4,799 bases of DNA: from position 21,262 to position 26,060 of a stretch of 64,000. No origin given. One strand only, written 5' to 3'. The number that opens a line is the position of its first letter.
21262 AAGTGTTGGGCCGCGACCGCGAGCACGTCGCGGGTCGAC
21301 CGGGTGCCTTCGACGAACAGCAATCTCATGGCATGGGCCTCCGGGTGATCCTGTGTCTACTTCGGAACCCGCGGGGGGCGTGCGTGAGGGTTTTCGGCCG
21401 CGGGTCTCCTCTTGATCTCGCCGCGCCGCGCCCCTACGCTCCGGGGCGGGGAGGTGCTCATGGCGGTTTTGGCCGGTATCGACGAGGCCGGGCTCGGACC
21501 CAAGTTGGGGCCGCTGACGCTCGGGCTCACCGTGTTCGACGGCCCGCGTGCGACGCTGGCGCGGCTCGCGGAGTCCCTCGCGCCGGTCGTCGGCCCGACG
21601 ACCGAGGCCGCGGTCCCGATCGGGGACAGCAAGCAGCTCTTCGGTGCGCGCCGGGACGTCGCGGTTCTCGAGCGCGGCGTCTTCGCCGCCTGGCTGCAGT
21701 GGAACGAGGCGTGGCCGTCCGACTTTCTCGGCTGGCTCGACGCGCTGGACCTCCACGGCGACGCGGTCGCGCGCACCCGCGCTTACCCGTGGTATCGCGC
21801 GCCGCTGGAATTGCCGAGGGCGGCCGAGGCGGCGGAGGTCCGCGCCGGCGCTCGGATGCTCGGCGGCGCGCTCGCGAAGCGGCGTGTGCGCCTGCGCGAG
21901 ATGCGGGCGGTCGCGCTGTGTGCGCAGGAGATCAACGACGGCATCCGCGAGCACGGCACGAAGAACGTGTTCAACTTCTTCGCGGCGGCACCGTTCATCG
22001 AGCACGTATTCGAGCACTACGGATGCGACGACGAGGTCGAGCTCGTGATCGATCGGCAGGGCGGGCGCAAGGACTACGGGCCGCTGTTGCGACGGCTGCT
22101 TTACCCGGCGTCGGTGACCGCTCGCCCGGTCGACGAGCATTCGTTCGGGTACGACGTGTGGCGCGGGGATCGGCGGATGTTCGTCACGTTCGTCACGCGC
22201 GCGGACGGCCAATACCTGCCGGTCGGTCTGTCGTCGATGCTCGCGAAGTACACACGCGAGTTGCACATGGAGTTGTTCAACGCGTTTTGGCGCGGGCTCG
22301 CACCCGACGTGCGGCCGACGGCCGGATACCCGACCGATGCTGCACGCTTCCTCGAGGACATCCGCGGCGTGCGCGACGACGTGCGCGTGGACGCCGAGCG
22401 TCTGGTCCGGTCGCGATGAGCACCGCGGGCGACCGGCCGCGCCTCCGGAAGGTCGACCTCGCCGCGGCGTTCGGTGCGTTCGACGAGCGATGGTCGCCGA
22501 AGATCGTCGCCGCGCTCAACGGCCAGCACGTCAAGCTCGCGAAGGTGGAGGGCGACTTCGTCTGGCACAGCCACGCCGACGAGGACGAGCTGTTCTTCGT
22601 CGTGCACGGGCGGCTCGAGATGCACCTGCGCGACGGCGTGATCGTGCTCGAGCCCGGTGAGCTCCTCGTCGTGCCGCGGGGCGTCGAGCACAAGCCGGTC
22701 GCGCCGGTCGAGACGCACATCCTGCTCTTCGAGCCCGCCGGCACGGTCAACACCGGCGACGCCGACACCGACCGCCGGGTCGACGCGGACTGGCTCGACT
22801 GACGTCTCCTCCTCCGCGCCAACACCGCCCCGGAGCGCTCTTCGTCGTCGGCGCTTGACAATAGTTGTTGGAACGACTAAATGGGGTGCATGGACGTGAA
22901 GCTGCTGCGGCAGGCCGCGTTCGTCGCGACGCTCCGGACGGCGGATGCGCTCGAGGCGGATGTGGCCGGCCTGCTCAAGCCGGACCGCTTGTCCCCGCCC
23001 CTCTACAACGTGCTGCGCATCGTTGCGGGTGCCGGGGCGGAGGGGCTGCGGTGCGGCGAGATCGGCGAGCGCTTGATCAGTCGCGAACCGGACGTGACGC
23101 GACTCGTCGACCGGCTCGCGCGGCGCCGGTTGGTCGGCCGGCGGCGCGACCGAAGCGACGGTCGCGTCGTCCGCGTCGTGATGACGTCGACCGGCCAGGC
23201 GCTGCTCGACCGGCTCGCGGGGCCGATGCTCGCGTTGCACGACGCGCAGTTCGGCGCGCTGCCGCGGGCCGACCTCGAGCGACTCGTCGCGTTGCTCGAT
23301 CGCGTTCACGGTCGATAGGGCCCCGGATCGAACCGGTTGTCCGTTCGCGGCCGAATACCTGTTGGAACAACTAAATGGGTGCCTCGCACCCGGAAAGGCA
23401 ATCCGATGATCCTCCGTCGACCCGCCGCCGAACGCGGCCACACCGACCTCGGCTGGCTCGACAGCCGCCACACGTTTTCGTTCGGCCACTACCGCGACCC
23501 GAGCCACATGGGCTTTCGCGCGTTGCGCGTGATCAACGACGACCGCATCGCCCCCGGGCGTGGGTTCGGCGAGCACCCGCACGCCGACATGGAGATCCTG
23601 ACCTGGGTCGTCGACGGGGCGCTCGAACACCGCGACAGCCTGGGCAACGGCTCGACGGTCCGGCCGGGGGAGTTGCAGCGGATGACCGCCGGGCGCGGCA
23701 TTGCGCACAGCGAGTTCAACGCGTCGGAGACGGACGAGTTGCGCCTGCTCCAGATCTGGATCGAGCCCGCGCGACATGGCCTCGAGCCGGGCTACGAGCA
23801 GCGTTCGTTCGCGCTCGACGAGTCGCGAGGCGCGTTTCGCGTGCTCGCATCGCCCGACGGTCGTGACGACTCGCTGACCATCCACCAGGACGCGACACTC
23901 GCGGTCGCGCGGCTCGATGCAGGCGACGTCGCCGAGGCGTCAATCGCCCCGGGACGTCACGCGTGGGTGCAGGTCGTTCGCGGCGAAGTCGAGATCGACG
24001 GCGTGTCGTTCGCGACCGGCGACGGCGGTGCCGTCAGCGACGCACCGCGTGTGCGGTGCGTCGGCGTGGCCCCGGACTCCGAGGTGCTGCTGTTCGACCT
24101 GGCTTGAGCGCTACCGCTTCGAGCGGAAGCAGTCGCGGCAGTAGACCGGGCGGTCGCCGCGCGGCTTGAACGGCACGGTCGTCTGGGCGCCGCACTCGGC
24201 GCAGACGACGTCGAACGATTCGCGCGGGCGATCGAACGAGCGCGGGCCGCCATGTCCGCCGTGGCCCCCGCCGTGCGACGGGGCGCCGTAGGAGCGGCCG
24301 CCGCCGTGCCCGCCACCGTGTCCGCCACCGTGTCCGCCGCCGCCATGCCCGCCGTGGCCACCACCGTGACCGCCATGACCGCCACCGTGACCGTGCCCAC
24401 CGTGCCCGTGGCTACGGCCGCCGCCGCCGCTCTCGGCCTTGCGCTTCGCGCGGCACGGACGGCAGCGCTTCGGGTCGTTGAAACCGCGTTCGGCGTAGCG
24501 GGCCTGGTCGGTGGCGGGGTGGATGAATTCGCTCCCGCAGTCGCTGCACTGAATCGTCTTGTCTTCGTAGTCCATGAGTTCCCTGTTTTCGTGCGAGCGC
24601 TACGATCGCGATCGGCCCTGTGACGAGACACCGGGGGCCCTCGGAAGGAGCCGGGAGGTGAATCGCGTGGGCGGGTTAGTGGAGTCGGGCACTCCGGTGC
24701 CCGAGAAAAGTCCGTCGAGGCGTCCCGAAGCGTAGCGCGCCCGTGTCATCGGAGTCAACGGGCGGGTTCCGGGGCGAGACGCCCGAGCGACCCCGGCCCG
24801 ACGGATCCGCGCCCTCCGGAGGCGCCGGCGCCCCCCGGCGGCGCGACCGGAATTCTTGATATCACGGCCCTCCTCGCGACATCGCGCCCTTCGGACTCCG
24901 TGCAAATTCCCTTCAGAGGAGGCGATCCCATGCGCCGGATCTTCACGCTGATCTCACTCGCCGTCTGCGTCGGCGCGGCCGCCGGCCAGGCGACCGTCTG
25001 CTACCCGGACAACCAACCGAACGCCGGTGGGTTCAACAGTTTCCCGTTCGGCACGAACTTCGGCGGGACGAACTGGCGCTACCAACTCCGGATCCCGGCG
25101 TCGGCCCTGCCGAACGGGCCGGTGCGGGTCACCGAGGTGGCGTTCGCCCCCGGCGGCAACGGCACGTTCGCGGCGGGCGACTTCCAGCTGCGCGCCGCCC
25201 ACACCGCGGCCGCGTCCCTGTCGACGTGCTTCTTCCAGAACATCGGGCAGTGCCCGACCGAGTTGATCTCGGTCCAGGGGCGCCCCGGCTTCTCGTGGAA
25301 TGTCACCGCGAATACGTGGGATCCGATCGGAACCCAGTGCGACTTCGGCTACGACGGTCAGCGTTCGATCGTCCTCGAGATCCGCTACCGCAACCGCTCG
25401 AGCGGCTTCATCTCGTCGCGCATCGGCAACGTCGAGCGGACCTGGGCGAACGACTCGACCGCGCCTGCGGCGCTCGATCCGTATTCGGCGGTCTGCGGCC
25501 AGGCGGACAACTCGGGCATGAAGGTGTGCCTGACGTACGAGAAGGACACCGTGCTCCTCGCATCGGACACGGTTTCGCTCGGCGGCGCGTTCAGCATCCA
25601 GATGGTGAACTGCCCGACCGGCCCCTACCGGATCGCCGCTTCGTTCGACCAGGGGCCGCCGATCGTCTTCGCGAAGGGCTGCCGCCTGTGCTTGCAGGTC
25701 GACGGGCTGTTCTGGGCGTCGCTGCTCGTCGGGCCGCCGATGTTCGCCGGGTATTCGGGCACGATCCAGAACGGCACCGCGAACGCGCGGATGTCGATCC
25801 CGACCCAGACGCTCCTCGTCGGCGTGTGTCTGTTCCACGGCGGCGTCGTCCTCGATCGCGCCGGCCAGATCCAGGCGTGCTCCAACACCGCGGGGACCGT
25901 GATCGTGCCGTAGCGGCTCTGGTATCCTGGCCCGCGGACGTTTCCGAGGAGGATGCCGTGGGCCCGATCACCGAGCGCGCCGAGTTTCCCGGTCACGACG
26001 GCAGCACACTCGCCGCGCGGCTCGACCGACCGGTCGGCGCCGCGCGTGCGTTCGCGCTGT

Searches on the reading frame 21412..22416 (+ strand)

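Call 45: search_protein_families(library=pfam, proteins=[window:21412-22416:+], max_evalue=0.001)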
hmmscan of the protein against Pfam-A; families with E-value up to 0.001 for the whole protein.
window:21412-22416:+ (335 aa): 1 family
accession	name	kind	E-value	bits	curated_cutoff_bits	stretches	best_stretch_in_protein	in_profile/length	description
PF01351.25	RNase_HII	-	4.8e-09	36.8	25.8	1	258-311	125-175/199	Ribonuclease HII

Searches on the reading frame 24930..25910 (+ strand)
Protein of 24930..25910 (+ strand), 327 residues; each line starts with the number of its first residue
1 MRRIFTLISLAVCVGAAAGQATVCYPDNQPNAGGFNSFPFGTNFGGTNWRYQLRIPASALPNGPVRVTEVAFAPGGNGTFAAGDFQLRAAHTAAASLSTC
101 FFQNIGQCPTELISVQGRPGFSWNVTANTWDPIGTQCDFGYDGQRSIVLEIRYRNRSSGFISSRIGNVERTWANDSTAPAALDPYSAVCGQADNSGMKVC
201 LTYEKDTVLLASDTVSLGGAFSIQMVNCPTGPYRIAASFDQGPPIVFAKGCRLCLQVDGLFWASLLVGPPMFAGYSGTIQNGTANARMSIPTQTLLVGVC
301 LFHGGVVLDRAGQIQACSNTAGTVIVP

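Call 7: search_protein_families(library=pfam, proteins=[window:24930-25910:+], max_evalue=1)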
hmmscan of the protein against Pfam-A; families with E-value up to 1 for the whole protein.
window:24930-25910:+ (327 aa): 0 families

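Call 8: search_protein_families(library=ncbifam, proteins=[window:24930-25910:+], max_evalue=1)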
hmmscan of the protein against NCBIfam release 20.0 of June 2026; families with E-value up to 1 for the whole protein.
window:24930-25910:+ (327 aa): 1 family
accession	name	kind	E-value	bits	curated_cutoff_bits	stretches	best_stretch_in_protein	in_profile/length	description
TIGR01567.1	S_layer_rel_Mac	subfamily_domain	0.14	11.4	121.9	1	185-219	110-144/259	S-layer family duplication domain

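Call 25: find_encoding_contigs(protein=window:24930-25910:+, flank=3000, max_places=4)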
Protein window:24930-25910:+ (327 aa): 4 contigs read that carry it; 1 place shown.
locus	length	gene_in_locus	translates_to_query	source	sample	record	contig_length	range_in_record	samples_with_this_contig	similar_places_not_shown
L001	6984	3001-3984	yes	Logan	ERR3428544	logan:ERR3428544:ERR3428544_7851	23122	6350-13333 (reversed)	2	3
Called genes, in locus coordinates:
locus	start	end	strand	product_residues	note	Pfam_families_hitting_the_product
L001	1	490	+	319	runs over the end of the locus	PF01351:RNase_HII (faint)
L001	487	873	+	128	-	PF07883:Cupin_2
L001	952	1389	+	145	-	PF01047:MarR (weak), PF12802:MarR_2 (weak)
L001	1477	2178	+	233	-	PF02678:Pirin, PF17954:Pirin_C_2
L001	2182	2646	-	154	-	-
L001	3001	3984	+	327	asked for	-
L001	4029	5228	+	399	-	PF02129:Peptidase_S15 (weak), PF00561:Abhydrolase_1, PF12146:Hydrolase_4, PF12697:Abhydrolase_6, PF20408:Abhydrolase_11 (weak), PF00326:Peptidase_S9 (weak), PF02566:OsmC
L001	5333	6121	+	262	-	-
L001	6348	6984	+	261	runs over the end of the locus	-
